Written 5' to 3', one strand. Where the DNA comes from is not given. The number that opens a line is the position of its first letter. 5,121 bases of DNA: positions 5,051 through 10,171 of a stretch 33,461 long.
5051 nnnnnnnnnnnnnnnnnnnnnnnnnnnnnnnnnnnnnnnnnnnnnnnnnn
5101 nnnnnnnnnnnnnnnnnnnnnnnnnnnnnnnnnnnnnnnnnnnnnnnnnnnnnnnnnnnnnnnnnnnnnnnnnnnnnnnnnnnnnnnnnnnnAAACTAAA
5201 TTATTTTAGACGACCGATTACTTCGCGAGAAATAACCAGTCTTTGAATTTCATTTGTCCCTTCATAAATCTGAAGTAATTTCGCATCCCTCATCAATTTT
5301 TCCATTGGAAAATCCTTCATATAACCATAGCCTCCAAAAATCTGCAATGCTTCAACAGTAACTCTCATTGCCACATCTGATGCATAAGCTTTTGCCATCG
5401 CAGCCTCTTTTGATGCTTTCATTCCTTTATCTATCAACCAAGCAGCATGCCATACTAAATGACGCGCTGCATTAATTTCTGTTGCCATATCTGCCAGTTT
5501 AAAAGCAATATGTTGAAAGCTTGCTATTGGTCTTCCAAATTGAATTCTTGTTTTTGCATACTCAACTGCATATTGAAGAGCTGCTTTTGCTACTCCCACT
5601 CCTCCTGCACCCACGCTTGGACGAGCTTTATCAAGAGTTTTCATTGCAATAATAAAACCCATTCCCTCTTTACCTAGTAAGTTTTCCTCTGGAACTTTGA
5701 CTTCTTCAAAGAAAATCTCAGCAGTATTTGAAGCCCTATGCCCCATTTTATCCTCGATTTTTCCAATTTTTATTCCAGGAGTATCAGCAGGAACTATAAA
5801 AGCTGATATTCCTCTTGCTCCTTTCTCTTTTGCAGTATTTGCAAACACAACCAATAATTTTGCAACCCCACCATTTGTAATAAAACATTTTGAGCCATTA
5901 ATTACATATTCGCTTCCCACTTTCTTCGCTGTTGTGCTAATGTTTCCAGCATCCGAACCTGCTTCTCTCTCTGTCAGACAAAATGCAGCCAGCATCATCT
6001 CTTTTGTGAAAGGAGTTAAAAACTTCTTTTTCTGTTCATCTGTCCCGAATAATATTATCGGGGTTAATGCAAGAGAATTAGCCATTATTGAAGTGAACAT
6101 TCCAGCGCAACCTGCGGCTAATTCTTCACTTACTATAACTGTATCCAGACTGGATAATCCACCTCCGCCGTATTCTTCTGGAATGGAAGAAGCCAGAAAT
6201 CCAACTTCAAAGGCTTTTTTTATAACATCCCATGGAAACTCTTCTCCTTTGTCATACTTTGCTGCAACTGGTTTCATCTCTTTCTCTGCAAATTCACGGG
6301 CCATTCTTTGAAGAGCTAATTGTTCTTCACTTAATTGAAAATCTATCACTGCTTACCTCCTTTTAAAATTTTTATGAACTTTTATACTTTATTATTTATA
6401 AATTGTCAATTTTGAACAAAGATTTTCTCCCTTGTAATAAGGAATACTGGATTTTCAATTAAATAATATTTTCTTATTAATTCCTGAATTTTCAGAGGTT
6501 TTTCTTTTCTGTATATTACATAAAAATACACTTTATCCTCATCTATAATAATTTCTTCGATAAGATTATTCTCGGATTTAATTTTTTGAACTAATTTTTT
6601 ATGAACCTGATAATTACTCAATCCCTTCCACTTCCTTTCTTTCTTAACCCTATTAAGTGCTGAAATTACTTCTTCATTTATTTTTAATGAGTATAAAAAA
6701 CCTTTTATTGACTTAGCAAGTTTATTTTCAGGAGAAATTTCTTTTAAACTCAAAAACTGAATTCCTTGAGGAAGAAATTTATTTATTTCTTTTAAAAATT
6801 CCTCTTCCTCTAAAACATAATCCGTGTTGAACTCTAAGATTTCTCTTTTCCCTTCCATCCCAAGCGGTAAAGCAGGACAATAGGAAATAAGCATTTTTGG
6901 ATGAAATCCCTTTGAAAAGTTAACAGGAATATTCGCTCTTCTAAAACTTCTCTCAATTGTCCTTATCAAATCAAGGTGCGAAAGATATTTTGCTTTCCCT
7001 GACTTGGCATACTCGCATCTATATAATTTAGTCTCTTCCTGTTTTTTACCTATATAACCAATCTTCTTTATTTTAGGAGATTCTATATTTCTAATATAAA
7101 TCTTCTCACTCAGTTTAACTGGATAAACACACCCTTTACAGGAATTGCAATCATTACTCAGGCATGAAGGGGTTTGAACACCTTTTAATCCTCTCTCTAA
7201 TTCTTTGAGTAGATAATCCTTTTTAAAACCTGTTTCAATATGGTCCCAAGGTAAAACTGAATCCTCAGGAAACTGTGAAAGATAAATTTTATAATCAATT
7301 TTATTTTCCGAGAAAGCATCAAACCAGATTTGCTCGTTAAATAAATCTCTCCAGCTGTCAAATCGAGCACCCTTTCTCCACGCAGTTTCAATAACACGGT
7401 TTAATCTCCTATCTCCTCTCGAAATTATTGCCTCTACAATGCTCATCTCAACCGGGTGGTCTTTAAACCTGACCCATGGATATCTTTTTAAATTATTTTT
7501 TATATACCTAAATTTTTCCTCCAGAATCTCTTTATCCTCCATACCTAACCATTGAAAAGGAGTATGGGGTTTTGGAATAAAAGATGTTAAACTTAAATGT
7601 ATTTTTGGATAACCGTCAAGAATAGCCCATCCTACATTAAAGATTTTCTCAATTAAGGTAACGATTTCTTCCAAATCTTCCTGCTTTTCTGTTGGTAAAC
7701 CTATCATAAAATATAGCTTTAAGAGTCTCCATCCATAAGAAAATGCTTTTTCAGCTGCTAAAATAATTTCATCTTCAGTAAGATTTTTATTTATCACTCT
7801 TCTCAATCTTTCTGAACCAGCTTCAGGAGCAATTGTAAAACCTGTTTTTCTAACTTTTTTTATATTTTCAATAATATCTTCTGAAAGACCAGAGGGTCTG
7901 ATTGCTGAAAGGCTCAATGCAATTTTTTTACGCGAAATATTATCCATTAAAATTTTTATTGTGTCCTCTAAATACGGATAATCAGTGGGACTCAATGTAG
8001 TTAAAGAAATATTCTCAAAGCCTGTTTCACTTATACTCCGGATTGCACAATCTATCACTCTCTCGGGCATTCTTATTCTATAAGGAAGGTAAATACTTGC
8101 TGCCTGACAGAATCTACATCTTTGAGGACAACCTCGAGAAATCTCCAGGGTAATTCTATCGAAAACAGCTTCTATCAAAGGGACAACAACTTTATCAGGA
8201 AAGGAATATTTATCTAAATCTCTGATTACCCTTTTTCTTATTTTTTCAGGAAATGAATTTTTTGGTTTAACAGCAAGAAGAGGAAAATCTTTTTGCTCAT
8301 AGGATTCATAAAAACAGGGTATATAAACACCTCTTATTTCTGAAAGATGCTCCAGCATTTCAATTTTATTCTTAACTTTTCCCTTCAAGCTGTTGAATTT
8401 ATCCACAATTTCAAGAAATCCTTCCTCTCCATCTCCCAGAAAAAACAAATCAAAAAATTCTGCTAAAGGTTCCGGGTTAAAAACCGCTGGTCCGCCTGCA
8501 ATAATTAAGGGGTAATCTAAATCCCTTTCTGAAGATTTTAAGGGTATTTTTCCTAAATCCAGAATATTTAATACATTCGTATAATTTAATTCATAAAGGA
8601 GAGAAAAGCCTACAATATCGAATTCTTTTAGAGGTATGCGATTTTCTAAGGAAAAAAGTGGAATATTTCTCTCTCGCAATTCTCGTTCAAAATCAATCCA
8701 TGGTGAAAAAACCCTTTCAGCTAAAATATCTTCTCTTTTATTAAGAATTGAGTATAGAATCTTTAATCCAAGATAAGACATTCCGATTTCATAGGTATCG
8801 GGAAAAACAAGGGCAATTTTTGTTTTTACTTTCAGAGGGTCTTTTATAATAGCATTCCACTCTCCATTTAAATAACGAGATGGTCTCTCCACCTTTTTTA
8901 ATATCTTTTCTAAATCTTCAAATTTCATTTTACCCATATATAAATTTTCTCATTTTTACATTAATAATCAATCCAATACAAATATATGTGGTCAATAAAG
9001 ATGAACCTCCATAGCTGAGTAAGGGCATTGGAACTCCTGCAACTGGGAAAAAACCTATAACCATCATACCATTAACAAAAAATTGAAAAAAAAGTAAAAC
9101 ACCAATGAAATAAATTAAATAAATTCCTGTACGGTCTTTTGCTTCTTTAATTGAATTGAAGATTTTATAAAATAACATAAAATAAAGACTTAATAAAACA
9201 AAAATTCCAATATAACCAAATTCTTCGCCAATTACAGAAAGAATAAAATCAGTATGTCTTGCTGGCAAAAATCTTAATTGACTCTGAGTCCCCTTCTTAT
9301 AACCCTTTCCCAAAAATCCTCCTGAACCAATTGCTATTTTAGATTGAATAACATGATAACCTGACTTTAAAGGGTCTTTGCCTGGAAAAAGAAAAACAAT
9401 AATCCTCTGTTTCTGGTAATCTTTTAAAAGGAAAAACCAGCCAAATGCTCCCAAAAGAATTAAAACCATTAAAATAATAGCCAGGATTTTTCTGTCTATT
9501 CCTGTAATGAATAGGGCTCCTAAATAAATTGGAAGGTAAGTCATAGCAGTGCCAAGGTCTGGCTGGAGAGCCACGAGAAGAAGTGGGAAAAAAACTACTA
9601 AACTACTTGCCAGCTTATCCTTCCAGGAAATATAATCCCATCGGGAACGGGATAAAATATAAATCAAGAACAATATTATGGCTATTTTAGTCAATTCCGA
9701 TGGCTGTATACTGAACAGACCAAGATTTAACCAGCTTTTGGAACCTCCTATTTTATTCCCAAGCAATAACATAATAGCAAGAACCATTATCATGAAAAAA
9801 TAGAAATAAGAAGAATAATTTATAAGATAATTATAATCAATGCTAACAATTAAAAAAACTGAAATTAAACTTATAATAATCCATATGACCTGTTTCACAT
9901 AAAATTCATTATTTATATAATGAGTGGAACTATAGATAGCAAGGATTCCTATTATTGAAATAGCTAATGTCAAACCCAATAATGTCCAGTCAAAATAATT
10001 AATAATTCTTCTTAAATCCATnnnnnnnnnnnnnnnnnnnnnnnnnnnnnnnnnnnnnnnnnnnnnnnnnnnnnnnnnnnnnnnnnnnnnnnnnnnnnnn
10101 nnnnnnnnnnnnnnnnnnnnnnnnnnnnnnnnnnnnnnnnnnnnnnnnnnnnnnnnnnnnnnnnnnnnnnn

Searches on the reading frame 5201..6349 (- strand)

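Call 39: search_protein_families(library=pfam, proteins=[window:5201-6349:-], max_evalue=0.0001)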
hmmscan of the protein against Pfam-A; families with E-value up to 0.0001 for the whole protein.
window:5201-6349:- (382 aa): 5 families
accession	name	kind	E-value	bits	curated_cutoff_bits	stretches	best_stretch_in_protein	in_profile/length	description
PF00441.29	Acyl-CoA_dh_1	-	8.3e-53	179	22.4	1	229-377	1-149/150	Acyl-CoA dehydrogenase, C-terminal domain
PF02771.21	Acyl-CoA_dh_N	-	1.2e-35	122.7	22.9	1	7-115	1-110/113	Acyl-CoA dehydrogenase, N-terminal domain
PF02770.24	Acyl-CoA_dh_M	-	2.5e-28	98.5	33.3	1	122-217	1-97/97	Acyl-CoA dehydrogenase, middle domain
PF08028.16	Acyl-CoA_dh_2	-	4.2e-24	85.8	22.7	1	247-366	4-133/134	Acyl-CoA dehydrogenase, C-terminal domain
PF11794.13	HpaB_N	-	3.6e-05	23.9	35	1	149-224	179-268/270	4-hydroxyphenylacetate 3-hydroxylase N terminal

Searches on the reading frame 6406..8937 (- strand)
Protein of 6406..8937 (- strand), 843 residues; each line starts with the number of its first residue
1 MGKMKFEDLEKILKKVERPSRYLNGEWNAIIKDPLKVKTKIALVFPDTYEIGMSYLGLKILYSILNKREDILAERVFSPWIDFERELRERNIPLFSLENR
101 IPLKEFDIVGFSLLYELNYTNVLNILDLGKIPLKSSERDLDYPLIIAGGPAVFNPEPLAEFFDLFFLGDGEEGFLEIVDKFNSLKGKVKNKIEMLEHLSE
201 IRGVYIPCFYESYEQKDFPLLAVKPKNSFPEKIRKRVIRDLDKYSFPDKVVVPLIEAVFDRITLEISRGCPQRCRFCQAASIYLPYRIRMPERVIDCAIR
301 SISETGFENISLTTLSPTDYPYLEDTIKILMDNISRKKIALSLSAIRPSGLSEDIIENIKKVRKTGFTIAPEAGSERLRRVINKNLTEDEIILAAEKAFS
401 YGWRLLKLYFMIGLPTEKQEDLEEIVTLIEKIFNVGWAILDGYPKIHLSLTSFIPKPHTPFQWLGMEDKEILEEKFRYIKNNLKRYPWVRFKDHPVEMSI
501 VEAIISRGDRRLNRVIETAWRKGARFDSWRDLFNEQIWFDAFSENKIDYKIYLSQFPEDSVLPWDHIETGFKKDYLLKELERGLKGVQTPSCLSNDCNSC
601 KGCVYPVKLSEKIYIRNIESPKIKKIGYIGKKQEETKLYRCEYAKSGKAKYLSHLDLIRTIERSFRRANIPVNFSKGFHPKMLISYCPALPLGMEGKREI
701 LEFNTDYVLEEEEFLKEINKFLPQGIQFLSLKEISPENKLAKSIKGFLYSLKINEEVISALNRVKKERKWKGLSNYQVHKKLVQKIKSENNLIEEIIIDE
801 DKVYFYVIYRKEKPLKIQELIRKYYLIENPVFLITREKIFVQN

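Call 39: search_protein_families(library=pfam, proteins=[window:6406-8937:-], max_evalue=0.0001)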
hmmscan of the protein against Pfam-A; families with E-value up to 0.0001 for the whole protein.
window:6406-8937:- (843 aa): 3 families
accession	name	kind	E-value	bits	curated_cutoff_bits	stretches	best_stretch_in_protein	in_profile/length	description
PF19864.5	Radical_SAM_N2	-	2.7e-60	202.6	29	1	57-207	1-151/151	Radical SAM proteins, N-terminal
PF10105.14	DUF2344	-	3e-36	125.4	23.8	1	639-770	2-131/176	Uncharacterized protein conserved in bacteria (DUF2344)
PF04055.27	Radical_SAM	-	1.7e-23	84.1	29.5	1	265-428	2-165/166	Radical SAM superfamily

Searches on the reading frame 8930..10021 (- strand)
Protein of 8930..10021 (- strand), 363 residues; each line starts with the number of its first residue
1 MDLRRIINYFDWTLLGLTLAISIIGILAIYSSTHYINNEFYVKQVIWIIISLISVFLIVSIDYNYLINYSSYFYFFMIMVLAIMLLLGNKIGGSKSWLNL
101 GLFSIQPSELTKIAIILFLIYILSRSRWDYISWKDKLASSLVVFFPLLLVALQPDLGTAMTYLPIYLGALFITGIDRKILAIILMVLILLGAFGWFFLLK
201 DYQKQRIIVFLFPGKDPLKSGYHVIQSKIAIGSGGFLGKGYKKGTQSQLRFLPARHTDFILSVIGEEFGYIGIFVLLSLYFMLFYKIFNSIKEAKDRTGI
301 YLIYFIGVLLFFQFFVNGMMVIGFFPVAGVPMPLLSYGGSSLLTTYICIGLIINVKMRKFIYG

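Call 39: search_protein_families(library=pfam, proteins=[window:8930-10021:-], max_evalue=0.0001)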
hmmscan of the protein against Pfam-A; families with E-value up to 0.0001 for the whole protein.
window:8930-10021:- (363 aa): 1 family
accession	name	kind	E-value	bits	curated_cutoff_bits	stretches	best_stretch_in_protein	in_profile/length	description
PF01098.24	FTSW_RODA_SPOVE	-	3.9e-90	302.8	26.4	1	14-358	13-353/356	Cell cycle protein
